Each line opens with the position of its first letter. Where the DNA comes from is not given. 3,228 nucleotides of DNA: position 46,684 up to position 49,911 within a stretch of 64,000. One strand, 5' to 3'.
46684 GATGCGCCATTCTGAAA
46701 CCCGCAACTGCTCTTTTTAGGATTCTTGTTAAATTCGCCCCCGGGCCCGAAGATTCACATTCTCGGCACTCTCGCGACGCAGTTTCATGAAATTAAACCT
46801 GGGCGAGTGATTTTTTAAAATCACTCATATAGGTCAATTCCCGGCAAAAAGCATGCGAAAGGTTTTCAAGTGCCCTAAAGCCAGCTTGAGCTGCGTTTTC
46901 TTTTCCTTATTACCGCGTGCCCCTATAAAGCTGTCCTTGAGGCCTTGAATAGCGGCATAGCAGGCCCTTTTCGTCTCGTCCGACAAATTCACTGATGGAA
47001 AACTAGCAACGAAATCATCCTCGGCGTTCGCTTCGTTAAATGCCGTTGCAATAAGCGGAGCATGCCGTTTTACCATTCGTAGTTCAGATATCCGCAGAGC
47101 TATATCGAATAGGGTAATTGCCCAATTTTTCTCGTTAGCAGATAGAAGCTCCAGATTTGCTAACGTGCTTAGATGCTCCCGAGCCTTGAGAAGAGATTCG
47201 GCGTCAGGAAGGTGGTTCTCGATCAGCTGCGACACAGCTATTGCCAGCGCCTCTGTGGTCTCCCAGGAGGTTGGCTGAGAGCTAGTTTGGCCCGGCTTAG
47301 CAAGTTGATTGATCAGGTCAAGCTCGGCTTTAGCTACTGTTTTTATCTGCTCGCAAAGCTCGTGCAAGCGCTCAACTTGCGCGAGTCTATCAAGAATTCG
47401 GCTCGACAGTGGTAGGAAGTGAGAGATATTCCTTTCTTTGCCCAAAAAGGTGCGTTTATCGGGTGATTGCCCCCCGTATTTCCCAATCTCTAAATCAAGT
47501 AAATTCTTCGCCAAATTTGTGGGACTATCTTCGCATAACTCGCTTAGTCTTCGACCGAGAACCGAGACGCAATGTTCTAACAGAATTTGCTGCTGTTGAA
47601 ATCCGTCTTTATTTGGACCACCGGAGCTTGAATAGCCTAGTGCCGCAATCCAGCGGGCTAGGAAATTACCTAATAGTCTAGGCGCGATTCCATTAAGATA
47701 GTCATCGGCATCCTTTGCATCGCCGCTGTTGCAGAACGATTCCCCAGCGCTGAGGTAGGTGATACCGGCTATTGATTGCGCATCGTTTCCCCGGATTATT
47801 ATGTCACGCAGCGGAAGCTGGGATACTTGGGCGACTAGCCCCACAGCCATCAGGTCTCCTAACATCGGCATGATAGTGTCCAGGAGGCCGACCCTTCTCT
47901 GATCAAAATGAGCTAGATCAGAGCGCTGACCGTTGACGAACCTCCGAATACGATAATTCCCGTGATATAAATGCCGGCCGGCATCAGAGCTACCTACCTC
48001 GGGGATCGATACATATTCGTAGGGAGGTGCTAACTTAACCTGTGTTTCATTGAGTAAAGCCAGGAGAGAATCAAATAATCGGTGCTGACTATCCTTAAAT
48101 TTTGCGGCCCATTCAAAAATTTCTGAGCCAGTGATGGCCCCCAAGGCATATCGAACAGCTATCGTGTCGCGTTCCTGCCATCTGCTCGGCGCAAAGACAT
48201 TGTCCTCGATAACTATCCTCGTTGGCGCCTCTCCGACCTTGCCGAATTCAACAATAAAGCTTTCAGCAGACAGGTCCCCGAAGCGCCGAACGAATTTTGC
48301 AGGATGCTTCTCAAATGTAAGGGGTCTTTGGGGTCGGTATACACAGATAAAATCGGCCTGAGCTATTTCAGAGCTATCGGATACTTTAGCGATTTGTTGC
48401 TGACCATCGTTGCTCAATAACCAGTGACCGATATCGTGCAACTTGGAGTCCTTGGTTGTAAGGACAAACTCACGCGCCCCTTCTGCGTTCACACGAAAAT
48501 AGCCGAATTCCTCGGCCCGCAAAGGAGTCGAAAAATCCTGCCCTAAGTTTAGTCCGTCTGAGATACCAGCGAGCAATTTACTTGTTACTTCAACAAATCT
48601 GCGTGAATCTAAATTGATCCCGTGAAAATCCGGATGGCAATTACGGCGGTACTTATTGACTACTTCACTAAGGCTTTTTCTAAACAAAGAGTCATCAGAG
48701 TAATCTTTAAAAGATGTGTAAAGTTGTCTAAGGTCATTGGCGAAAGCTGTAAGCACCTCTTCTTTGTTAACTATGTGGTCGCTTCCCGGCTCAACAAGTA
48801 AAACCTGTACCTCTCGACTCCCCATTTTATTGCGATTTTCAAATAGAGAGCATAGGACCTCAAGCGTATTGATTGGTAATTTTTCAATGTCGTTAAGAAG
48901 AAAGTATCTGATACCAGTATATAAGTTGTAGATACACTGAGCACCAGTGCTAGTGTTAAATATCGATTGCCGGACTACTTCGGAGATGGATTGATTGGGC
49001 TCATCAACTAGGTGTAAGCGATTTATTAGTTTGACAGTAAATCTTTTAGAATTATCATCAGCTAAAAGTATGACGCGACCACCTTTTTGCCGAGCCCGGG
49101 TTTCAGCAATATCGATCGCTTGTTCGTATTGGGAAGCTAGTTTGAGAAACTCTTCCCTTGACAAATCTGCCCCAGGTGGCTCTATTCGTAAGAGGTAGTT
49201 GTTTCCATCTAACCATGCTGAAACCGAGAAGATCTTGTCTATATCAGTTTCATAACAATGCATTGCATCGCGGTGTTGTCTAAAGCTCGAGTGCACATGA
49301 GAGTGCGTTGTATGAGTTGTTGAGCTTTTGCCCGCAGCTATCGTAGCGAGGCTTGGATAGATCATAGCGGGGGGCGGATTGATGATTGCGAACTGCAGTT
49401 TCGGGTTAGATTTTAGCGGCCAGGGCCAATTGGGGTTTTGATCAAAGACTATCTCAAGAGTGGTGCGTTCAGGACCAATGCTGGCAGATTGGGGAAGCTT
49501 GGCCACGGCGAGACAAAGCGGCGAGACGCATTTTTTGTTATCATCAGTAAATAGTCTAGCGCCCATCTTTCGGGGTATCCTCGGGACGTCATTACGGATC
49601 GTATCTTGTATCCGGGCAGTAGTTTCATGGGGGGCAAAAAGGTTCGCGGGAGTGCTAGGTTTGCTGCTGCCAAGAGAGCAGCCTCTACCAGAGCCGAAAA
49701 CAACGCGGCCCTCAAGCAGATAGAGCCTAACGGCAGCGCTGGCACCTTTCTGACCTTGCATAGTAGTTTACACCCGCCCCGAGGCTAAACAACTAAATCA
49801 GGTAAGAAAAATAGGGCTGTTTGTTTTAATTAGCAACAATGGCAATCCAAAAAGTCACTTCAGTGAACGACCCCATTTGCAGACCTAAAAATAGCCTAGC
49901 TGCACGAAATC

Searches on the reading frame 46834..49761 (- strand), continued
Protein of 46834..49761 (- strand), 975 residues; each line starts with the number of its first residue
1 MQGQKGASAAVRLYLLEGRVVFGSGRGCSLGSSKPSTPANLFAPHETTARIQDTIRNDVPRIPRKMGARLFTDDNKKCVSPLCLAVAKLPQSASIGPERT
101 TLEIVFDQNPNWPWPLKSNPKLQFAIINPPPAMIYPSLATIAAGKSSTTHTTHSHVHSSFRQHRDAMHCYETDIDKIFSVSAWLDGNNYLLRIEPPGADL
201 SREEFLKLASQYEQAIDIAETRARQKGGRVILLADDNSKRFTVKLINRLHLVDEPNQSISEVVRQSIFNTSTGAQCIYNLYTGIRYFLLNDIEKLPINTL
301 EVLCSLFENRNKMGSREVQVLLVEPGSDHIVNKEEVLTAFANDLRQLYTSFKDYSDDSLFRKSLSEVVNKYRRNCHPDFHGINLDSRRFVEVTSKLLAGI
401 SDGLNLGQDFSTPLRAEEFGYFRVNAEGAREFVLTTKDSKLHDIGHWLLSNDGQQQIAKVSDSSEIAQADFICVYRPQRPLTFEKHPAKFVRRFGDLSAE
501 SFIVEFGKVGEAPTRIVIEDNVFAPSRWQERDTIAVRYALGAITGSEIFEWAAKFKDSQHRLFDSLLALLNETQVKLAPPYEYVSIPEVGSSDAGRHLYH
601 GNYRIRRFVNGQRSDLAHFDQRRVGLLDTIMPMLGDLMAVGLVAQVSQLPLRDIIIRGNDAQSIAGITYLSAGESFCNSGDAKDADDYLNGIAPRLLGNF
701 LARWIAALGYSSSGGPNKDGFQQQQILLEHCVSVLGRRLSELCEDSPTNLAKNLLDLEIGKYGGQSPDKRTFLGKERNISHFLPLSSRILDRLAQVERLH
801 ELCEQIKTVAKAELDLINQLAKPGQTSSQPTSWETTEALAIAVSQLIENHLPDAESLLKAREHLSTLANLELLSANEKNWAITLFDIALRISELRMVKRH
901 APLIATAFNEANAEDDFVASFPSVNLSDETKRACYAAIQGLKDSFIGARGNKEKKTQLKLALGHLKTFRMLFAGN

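Call 77: search_protein_families(library=pfam, proteins=[L107:140-1276:+, L107:1295-3571:+, L108:279-2213:+], max_evalue=0.00001)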
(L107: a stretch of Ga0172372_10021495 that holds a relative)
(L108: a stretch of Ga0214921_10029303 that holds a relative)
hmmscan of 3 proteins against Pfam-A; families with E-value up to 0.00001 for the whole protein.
L107:140-1276:+ (378 aa): 1 family
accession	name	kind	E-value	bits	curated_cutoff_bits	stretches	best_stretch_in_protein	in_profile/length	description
PF17973.7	bMG10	-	9.9e-28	97.4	26.2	1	216-365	1-131/131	Bacterial Alpha-2-macroglobulin MG10 domain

L107:1295-3571:+ (758 aa): 3 families
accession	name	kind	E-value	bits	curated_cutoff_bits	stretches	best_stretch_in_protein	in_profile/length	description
PF00912.28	Transgly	-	2.9e-43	147.8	27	1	71-232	9-170/178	Transglycosylase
PF00905.27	Transpeptidase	-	8.6e-17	61.7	22.1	1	320-555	1-264/299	Penicillin binding protein transpeptidase domain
PF06832.18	BiPBP_C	-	3.5e-07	30.4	26.8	1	664-737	8-78/90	Penicillin-Binding Protein C-terminus Family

L108:279-2213:+ (644 aa): 3 families
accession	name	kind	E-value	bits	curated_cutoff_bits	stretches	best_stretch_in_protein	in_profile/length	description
PF00912.28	Transgly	-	3.7e-30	105.1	27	1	2-126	51-176/178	Transglycosylase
PF00905.27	Transpeptidase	-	9.3e-21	74.7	22.1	1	209-445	1-265/299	Penicillin binding protein transpeptidase domain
PF06832.18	BiPBP_C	-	1.5e-07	31.7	26.8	1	550-624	8-79/90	Penicillin-Binding Protein C-terminus Family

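Call 83: search_protein_families(library=ncbifam, proteins=[window:46834-49761:-, P0003, P0007, P0008, P0014, P0021], max_evalue=1)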
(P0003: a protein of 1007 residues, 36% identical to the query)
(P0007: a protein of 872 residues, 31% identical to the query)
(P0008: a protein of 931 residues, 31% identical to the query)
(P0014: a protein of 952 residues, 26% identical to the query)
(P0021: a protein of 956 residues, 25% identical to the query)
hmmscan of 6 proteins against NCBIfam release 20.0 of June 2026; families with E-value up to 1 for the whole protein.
window:46834-49761:- (975 aa): 0 families

P0003 (1007 aa): 0 families

P0007 (872 aa): 1 family
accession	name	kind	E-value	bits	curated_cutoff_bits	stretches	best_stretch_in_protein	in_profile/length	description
NF000684.0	PRK00034.3-4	equivalog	0.093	13.1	97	0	674-712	31-69/97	Asp-tRNA(Asn) amidotransferase subunit GatC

P0008 (931 aa): 0 families

P0014 (952 aa): 1 family
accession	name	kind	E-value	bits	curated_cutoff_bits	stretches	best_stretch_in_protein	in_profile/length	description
NF011435.0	PRK14866.1-1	equivalog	0.045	12.7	622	1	467-544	183-258/441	hypothetical protein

P0021 (956 aa): 0 families

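Call 84: search_protein_families(library=phrogs, proteins=[window:46834-49761:-, P0003, P0007, P0008, P0014, P0021], max_evalue=1)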
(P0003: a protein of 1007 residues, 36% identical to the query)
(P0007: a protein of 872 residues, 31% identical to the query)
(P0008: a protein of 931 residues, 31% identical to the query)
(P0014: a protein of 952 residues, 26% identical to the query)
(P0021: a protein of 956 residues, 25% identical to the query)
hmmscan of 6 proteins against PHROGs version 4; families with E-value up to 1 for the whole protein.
window:46834-49761:- (975 aa): 0 families

P0003 (1007 aa): 0 families

P0007 (872 aa): 1 family
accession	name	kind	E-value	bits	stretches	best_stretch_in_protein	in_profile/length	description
phrog_6700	-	lysis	0.13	10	1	100-210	13-119/2898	endolysin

P0008 (931 aa): 0 families

P0014 (952 aa): 1 family
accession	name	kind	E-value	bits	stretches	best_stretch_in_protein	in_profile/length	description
phrog_13068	-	unknown function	0.48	11.3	0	487-533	14-57/63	-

P0021 (956 aa): 4 families
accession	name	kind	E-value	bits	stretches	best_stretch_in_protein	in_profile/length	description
phrog_15541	-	unknown function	0.024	16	1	492-540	59-107/130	-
phrog_35736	-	unknown function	0.16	13.2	1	371-409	33-71/75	-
phrog_2279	-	unknown function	0.19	12.5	1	30-59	14-45/71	-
phrog_1515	-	unknown function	0.39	11.1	0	813-860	45-92/203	-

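Call 90: find_related_loci(query=P0003, collection=genome_contigs, flank=10000)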
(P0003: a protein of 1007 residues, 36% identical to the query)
Query P0003 (1007 aa) in genome_contigs; peptide patterns used: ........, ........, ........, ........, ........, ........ (x = any residue, [..] = any of these).
42 stretches matched a pattern, but none encodes a relative of the query by tblastn (E <= 1e-3).

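Call 91: find_related_loci(query=A5, collection=viral_contigs, flank=5000)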
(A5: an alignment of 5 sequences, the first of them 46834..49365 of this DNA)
Query A5 (843 aa) in viral_contigs; peptide patterns used: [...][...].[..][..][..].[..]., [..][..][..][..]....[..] (x = any residue, [..] = any of these).
36 stretches matched a pattern, but none encodes a relative of the query by tblastn (E <= 1e-3).

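Call 93: find_encoding_contigs(protein=P0009, flank=10000, max_places=2)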
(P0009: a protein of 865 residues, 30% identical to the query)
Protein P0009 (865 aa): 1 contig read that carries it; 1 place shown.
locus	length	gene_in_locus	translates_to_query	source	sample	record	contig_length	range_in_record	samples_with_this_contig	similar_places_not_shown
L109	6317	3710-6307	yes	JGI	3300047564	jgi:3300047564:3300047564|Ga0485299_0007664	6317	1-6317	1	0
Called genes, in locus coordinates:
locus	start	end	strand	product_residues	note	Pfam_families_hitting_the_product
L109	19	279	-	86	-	-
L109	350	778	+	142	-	-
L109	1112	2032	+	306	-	PF01145:Band_7, PF16200:Band_7_C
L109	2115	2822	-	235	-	-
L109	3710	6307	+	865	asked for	-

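Call 94: find_encoding_contigs(protein=P0013, flank=10000, max_places=2)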
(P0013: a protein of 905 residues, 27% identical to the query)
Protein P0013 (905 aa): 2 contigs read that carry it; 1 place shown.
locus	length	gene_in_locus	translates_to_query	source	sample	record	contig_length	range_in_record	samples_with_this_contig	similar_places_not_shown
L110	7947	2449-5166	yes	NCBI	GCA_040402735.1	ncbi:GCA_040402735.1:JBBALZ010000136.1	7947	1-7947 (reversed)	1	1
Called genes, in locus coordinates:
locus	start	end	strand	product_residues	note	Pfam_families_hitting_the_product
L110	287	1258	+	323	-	PF00034:Cytochrom_C (faint), PF03150:CCP_MauG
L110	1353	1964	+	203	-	PF03942:DTW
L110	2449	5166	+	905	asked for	-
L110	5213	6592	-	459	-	PF07690:MFS_1 (weak), PF12832:MFS_1_like, PF07690:MFS_1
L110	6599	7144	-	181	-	PF28549:NDPSase_N, PF00293:NUDIX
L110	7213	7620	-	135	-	PF00156:Pribosyltran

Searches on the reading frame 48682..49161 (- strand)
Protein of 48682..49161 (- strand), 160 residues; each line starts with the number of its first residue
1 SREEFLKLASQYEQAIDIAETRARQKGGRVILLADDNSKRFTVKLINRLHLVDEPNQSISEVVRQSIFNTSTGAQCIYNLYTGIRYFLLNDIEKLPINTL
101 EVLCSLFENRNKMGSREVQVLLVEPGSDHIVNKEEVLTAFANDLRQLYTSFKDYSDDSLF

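Call 20: search_protein_families(library=pfam, proteins=[window:48682-49161:-], max_evalue=10)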
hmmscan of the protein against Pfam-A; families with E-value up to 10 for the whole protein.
window:48682-49161:- (160 aa): 1 family
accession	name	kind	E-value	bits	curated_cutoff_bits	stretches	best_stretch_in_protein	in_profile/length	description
PF01232.29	Mannitol_dh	-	0.042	14.3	27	1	32-146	49-145/199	Mannitol dehydrogenase Rossmann domain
